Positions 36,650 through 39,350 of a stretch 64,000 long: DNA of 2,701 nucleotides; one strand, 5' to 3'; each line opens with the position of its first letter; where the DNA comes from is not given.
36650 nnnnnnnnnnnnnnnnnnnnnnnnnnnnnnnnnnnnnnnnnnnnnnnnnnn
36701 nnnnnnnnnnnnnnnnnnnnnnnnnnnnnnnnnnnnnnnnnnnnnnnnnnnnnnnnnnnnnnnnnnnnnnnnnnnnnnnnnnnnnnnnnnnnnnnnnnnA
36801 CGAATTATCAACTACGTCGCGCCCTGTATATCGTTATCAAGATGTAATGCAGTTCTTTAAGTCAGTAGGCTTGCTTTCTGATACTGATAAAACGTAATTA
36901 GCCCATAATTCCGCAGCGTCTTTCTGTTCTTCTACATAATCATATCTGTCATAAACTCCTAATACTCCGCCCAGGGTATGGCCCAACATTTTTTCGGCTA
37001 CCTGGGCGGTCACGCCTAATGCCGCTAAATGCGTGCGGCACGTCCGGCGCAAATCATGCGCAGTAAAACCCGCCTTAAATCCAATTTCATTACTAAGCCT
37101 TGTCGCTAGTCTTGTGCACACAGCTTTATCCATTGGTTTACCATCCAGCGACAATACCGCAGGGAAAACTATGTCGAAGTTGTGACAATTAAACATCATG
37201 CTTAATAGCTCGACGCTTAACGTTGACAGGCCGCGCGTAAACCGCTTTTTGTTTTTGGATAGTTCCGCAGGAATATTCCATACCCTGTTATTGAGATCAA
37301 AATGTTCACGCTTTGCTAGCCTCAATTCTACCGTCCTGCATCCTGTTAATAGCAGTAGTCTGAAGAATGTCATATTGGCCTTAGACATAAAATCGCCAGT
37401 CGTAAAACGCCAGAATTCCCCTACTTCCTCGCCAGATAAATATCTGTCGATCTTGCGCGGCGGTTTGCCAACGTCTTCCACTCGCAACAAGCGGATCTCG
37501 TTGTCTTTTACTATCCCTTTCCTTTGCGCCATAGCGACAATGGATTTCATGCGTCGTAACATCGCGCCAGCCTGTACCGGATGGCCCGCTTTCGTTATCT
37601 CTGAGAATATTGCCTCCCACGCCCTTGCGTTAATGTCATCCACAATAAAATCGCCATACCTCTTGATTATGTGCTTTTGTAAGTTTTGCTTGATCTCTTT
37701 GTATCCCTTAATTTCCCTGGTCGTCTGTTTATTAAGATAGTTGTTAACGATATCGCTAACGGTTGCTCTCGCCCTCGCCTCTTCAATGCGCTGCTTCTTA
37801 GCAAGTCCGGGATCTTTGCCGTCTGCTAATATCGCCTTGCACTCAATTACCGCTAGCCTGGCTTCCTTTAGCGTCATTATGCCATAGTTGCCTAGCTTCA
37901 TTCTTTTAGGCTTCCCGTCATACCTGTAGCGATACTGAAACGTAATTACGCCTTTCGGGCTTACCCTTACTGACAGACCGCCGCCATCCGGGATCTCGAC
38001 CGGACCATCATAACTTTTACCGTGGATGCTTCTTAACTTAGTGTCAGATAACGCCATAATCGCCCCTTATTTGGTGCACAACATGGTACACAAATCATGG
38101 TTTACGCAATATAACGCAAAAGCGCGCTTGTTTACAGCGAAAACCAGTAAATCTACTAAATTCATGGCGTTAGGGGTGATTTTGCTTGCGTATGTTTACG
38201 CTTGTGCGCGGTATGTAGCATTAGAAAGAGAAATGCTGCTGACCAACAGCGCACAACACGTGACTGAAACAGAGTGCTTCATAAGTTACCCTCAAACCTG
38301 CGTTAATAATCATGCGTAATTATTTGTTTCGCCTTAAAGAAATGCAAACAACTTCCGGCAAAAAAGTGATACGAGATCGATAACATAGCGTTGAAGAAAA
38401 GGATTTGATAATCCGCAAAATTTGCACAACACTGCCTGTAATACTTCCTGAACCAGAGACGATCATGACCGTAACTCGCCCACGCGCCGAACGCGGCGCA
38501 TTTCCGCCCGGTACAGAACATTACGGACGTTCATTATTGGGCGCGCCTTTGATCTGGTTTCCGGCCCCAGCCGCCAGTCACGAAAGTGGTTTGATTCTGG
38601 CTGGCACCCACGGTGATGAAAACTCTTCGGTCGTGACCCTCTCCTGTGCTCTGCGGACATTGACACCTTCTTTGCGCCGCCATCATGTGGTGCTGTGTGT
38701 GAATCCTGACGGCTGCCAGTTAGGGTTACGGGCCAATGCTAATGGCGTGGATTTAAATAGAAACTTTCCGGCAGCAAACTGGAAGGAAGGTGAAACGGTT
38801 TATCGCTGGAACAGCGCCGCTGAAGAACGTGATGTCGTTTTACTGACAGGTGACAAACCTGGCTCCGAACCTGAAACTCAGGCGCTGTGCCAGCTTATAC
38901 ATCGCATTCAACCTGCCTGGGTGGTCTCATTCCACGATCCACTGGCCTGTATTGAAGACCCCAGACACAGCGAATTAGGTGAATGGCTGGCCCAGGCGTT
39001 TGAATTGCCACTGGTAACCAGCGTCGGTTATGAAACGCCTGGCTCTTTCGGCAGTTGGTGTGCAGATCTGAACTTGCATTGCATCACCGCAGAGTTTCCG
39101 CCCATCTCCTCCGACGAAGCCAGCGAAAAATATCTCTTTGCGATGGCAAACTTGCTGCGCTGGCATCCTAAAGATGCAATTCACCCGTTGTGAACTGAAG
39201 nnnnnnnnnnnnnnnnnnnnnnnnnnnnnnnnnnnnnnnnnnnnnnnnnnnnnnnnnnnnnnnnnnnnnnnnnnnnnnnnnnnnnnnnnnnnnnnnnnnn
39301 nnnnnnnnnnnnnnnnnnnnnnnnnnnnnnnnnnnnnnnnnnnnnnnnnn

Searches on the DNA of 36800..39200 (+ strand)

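Call 6: search_dna_similar(query=window:36800-39200:+, collection=ecoli_genomes, mode=near, max_rows=40, rows=spread)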
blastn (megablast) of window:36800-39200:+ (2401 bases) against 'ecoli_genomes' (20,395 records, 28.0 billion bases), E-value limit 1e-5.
Records with a match: 5418; places in all: 10646; records where one place covers at least 80% of the query: 0.
Genomes with a match: 5418 of 5426; with a place that covers at least 80% of the query: 0. Places per genome that has any: lowest 1, median 2, highest 4. On chromosomes: 10634 places; on plasmids: 12.
Best place of each record, by identity: >=99% 3; 95-99% 5402; 90-95% 13.
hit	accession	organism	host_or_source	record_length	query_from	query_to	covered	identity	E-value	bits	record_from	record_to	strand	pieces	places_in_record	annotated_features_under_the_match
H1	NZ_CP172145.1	Escherichia coli strain GF66.2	chicken meat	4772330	1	1570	65%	96.6%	0e+0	2601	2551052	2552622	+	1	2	site-specific integrase | hypothetical protein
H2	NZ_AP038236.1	Escherichia coli strain HCM-24C-3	Gallus gallus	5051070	1418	2401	41%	97.1%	0e+0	1657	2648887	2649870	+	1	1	mpaA: murein tripeptide amidase MpaA | mppA: murein tripeptide ABC transporter substrate-binding protein MppA | ycjG: L-Ala-D/L-Glu epimerase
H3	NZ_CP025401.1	Escherichia coli strain MS8345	Homo sapiens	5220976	1541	2401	36%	96.7%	0e+0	1435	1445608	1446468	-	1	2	mpaA: murein tripeptide amidase MpaA | ycjG: L-Ala-D/L-Glu epimerase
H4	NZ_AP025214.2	Escherichia coli strain 2017.09.02CC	Homo sapiens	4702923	1541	2401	36%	96.7%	0e+0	1435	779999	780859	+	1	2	mpaA: murein tripeptide amidase MpaA | ycjG: L-Ala-D/L-Glu epimerase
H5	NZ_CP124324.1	Escherichia coli strain AVS0536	wastewater treatment plant efflux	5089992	1541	2401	36%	96.7%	0e+0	1435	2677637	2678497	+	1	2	mpaA: murein tripeptide amidase MpaA | ycjG: L-Ala-D/L-Glu epimerase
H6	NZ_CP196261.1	Escherichia coli strain AH21C082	Homo sapiens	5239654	1541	2401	36%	96.7%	0e+0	1435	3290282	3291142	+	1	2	mpaA: murein tripeptide amidase MpaA | ycjG: L-Ala-D/L-Glu epimerase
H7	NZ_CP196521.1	Escherichia coli strain S931B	Homo sapiens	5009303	1541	2401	36%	96.7%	0e+0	1435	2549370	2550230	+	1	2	mpaA: murein tripeptide amidase MpaA | ycjG: L-Ala-D/L-Glu epimerase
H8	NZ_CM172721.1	Escherichia coli strain FCI23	Homo sapiens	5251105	1541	2401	36%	96.7%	0e+0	1435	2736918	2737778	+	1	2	mpaA: murein tripeptide amidase MpaA | ycjG: L-Ala-D/L-Glu epimerase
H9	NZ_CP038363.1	Escherichia coli O157:H7 strain F7349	missing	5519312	1541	2401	36%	96.6%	0e+0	1430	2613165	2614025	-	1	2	mpaA: murein tripeptide amidase MpaA | ycjG: L-Ala-D/L-Glu epimerase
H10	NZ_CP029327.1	Escherichia coli strain A37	Notomys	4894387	1541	2401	36%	96.6%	0e+0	1430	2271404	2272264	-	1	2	mpaA: murein tripeptide amidase MpaA | ycjG: L-Ala-D/L-Glu epimerase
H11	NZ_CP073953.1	Escherichia coli strain MB49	Poultry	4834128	1541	2401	36%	96.6%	0e+0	1430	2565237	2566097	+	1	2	mpaA: murein tripeptide amidase MpaA | ycjG: L-Ala-D/L-Glu epimerase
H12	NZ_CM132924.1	Escherichia coli strain FEA3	Mus musculus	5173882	1541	2401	36%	96.6%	0e+0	1430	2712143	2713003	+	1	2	mpaA: murein tripeptide amidase MpaA | ycjG: L-Ala-D/L-Glu epimerase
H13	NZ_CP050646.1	Escherichia coli strain PapM-36-2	Papio papio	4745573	1541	2401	36%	96.5%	0e+0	1424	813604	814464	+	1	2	mpaA: murein tripeptide amidase MpaA | ycjG: L-Ala-D/L-Glu epimerase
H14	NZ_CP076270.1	Escherichia coli strain Ceylon31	Bos taurus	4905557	1541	2401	36%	96.5%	0e+0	1424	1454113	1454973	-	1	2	mpaA: murein tripeptide amidase MpaA | ycjG: L-Ala-D/L-Glu epimerase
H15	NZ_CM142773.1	Escherichia coli strain GPEC1446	chicken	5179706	1541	2401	36%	96.5%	0e+0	1424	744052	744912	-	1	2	mpaA: murein tripeptide amidase MpaA | ycjG: L-Ala-D/L-Glu epimerase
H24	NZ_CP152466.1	Escherichia coli strain Sel(eng_pnp-mut)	not applicable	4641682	1541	2401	36%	96.3%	0e+0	1413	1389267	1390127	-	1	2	mpaA: murein tripeptide amidase MpaA | ycjG: L-Ala-D/L-Glu epimerase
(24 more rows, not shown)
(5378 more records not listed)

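Call 7: get_annotated_region(hit=H1, flank=6000)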
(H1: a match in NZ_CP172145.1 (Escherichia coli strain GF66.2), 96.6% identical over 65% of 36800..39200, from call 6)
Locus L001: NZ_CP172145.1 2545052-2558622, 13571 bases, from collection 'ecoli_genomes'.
description: Escherichia coli strain GF66.2 chromosome, complete genome
organism: Escherichia coli strain GF66.2 (NCBI taxid 562)
replicon: chromosome; assembly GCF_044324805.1
host: -; source: chicken meat; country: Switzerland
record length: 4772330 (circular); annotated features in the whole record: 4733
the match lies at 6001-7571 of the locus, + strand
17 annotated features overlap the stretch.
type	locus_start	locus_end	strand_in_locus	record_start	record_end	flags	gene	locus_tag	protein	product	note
CDS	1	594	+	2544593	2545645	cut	-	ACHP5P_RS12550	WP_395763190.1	Lin1244/Lin1753 domain-containing protein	-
CDS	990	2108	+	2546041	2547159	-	-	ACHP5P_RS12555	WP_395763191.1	hypothetical protein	-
CDS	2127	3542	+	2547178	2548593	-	-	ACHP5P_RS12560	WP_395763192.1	replicative DNA helicase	-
CDS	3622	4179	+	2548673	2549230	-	-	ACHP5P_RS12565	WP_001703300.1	Lrp/AsnC family transcriptional regulator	-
CDS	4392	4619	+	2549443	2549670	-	-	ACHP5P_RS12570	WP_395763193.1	hypothetical protein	-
CDS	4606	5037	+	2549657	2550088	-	-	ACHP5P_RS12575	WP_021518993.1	recombination protein NinB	-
CDS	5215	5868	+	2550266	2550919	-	-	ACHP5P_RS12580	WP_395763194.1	hypothetical protein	-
CDS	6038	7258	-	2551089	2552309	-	-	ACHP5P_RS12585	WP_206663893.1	site-specific integrase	-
CDS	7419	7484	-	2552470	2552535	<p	-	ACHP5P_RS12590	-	hypothetical protein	incomplete; partial in the middle of a contig; missing C-terminus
CDS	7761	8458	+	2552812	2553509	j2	-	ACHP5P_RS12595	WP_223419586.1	IS1 family transposase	programmed frameshift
CDS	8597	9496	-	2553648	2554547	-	pgrR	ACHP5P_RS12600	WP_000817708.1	DNA-binding transcriptional regulator PgrR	-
CDS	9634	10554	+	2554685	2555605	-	ycjY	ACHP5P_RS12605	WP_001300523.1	alpha/beta hydrolase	-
CDS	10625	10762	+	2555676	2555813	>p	-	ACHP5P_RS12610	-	NAD-dependent dehydratase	incomplete; partial in the middle of a contig; missing C-terminus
CDS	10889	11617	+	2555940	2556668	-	mpaA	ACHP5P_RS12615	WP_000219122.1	murein tripeptide amidase MpaA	-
CDS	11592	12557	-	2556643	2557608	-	ycjG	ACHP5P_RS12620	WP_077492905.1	L-Ala-D/L-Glu epimerase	-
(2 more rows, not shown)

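Call 8: get_annotated_region(hit=H2, flank=5000)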
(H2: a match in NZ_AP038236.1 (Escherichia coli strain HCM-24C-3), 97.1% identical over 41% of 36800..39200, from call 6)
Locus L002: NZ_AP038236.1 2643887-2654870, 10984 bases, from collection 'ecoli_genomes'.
description: Escherichia coli strain HCM-24C-3 chromosome, complete genome
organism: Escherichia coli strain HCM-24C-3 (NCBI taxid 562)
replicon: chromosome; assembly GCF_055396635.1
host: Gallus gallus; source: chicken meat; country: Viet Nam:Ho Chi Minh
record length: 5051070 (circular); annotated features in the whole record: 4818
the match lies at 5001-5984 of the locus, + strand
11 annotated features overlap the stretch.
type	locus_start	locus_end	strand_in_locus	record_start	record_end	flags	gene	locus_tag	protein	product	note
CDS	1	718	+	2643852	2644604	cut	fnr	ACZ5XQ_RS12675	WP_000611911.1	fumarate/nitrate reduction transcriptional regulator Fnr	-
CDS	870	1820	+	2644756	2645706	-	uspE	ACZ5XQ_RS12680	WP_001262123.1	universal stress protein UspE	-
CDS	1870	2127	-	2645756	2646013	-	ynaJ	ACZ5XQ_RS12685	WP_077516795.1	DUF2534 family protein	-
CDS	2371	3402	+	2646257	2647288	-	ynaI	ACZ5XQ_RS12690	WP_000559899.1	low conductance mechanosensitive channel YnaI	-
CDS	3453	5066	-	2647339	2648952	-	mppA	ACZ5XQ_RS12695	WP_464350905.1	murein tripeptide ABC transporter substrate-binding protein MppA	-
CDS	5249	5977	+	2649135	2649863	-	mpaA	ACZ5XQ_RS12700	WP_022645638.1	murein tripeptide amidase MpaA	-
CDS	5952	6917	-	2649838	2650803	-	ycjG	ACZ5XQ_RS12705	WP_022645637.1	L-Ala-D/L-Glu epimerase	-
CDS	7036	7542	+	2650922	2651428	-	tpx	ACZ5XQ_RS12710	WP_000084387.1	thiol peroxidase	-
CDS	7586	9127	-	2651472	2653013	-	tyrR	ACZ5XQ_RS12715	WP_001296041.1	transcriptional regulator TyrR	-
CDS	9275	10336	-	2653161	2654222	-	ycjF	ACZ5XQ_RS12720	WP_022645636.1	YcjF family protein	-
CDS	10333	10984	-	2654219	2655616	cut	ycjX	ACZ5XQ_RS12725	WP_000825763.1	YcjX family GTP-binding protein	-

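Call 9: get_annotated_region(hit=H24, flank=7000)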
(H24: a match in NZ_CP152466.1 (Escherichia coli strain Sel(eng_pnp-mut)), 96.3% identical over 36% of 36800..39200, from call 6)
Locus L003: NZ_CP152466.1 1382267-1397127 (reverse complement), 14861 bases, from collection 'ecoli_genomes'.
description: Escherichia coli strain Sel(eng_pnp-mut) chromosome, complete genome
organism: Escherichia coli strain Sel(eng_pnp-mut) (NCBI taxid 562)
replicon: chromosome; assembly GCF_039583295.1
host: not applicable; source: -; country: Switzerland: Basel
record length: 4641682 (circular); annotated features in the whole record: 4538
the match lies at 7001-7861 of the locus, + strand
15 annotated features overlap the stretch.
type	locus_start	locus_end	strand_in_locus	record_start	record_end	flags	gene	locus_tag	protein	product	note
CDS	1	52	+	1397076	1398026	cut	uspE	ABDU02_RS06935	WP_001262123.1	universal stress protein UspE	-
CDS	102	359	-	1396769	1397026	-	ynaJ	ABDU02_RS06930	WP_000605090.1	DUF2534 family protein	-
CDS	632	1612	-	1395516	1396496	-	-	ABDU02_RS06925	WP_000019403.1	IS5-like element IS5 family transposase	-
CDS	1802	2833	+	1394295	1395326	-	ynaI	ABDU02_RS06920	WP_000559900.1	low conductance mechanosensitive channel YnaI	-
CDS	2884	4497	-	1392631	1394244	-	mppA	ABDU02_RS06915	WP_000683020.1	murein tripeptide ABC transporter substrate-binding protein MppA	-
CDS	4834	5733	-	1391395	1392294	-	pgrR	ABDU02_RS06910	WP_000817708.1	DNA-binding transcriptional regulator PgrR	-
CDS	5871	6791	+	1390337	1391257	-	ycjY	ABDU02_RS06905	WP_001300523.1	alpha/beta hydrolase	-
CDS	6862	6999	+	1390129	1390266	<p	-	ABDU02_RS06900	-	NAD-dependent dehydratase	incomplete; partial in the middle of a contig; missing C-terminus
CDS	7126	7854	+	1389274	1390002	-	mpaA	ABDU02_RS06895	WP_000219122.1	murein tripeptide amidase MpaA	-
CDS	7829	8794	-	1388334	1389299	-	ycjG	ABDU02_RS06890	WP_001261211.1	L-Ala-D/L-Glu epimerase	-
CDS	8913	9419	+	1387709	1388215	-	tpx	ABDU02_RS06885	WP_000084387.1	thiol peroxidase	-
CDS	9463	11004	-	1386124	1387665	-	tyrR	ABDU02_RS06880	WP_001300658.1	transcriptional regulator TyrR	-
CDS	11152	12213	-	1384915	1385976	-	ycjF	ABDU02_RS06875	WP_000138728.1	YcjF family protein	-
CDS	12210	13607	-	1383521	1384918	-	ycjX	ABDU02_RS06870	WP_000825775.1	YcjX family protein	-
CDS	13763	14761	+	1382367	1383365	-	ycjW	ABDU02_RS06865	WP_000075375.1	LacI family DNA-binding transcriptional regulator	-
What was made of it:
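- In K-12-type genomes those genes do lie between mpaA and mppA (call 9), and they are absent here.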

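Call 12: search_dna_similar(query=window:37950-38330:+, collection=ecoli_genomes, mode=near, max_rows=40)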
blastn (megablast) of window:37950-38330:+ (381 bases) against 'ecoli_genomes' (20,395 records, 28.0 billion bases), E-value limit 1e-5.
Records with a match: 5417; places in all: 5421; records where one place covers at least 80% of the query: 2.
Genomes with a match: 5417 of 5426; with a place that covers at least 80% of the query: 2. Places per genome that has any: lowest 1, median 1, highest 2. On chromosomes: 5415 places; on plasmids: 6.
Best place of each record, by identity: 95-99% 21; 90-95% 5269; 80-90% 127.
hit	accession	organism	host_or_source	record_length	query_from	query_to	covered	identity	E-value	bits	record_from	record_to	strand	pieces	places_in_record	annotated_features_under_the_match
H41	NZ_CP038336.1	Escherichia coli O157:H7 strain LSU61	Deer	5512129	1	381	100%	95.8%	3e-173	616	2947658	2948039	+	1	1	tyrosine-type recombinase/integrase | hypothetical protein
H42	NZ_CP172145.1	Escherichia coli strain GF66.2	chicken meat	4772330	1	381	100%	95.8%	3e-173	616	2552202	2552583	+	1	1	site-specific integrase | hypothetical protein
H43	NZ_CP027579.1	Escherichia coli strain 2013C-4282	Homo sapiens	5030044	265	381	31%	97.4%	4e-48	200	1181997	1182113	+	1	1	mppA: murein tripeptide ABC transporter substrate-binding protein MppA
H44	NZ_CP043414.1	Escherichia coli strain EC42405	bovine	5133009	265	381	31%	97.4%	4e-48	200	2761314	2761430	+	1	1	mppA: murein tripeptide ABC transporter substrate-binding protein MppA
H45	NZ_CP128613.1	Escherichia coli strain WL297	Homo sapiens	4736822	265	381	31%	97.4%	4e-48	200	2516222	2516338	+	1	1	mppA: murein tripeptide ABC transporter substrate-binding protein MppA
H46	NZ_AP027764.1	Escherichia coli strain 2017-02-2CC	Homo sapiens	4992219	265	381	31%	97.4%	4e-48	200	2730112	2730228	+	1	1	mppA: murein tripeptide ABC transporter substrate-binding protein MppA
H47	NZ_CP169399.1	Escherichia coli strain MFDS1022581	Animal source foods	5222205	265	381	31%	97.4%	4e-48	200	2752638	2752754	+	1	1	mppA: murein tripeptide ABC transporter substrate-binding protein MppA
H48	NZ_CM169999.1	Escherichia coli strain N96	Tibetan Pig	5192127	265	381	31%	97.4%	4e-48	200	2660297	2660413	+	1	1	mppA: murein tripeptide ABC transporter substrate-binding protein MppA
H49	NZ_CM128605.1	Escherichia coli strain E200086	Homo sapiens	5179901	265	381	31%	96.6%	2e-46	195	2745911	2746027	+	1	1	mppA: murein tripeptide ABC transporter substrate-binding protein MppA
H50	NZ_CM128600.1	Escherichia coli strain E400634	Homo sapiens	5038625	265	381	31%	96.6%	2e-46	195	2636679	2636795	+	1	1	mppA: murein tripeptide ABC transporter substrate-binding protein MppA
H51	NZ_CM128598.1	Escherichia coli strain E600003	Homo sapiens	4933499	265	381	31%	96.6%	2e-46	195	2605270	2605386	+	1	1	mppA: murein tripeptide ABC transporter substrate-binding protein MppA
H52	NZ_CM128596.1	Escherichia coli strain 100117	Homo sapiens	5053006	265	381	31%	96.6%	2e-46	195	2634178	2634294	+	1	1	mppA: murein tripeptide ABC transporter substrate-binding protein MppA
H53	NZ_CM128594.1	Escherichia coli strain 100248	Homo sapiens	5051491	265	381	31%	96.6%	2e-46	195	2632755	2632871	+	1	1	mppA: murein tripeptide ABC transporter substrate-binding protein MppA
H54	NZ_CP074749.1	Escherichia coli strain R32_14_1F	goat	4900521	265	381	31%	96.6%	2e-46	195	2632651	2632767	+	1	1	mppA: murein tripeptide ABC transporter substrate-binding protein MppA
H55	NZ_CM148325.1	Escherichia coli strain 24A16CRGN010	Homo sapiens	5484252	265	381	31%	96.6%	2e-46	195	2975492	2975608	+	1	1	mppA: murein tripeptide ABC transporter substrate-binding protein MppA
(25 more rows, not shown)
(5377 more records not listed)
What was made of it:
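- Closest known: mEp_immI phage group, integrase type III. Same: Integrase region ~96% nt identical (calls 6, 12).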

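Call 14: get_annotated_region(hit=H41, flank=8000)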
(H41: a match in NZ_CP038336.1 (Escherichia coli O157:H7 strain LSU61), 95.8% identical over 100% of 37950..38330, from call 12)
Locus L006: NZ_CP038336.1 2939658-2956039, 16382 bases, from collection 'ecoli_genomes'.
description: Escherichia coli O157:H7 strain LSU61 chromosome, complete genome
organism: Escherichia coli O157:H7 strain LSU61 (NCBI taxid 83334)
replicon: chromosome; assembly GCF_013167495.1
host: Deer; source: missing; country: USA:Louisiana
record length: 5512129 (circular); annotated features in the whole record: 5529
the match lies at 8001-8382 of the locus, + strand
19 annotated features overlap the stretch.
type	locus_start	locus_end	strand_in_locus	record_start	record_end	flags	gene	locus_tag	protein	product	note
CDS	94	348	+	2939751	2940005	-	-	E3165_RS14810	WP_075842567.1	helix-turn-helix domain-containing protein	-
CDS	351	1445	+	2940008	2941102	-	-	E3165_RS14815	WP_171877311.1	Lin1244/Lin1753 domain-containing protein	-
CDS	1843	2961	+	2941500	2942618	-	-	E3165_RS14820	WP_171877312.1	hypothetical protein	-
CDS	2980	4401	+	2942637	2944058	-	-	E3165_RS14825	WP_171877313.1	replicative DNA helicase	-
CDS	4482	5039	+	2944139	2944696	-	-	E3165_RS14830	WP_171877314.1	hypothetical protein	-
CDS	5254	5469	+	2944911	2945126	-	-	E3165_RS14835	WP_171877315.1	hypothetical protein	-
CDS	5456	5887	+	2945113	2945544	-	-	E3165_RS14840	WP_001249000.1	recombination protein NinB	-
CDS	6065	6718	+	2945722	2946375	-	-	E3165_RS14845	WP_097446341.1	hypothetical protein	-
CDS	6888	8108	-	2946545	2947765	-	-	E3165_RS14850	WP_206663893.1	tyrosine-type recombinase/integrase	-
CDS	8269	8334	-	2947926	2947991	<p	-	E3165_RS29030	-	hypothetical protein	incomplete; partial in the middle of a contig; missing C-terminus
CDS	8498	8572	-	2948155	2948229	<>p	-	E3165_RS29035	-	epoxyqueuosine reductase QueH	incomplete; partial in the middle of a contig; missing N-terminus and C-terminus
CDS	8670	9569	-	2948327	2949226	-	pgrR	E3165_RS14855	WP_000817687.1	DNA-binding transcriptional regulator PgrR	-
CDS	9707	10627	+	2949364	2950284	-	-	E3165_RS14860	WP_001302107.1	alpha/beta hydrolase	-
CDS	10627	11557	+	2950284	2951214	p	-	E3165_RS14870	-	alpha/beta hydrolase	frameshifted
CDS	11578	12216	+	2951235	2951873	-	-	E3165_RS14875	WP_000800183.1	SDR family oxidoreductase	-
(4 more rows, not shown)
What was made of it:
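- Checked: Two lysogens with the same junction keep pgrR-ycjY between attR and mpaA (calls 7, 14).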
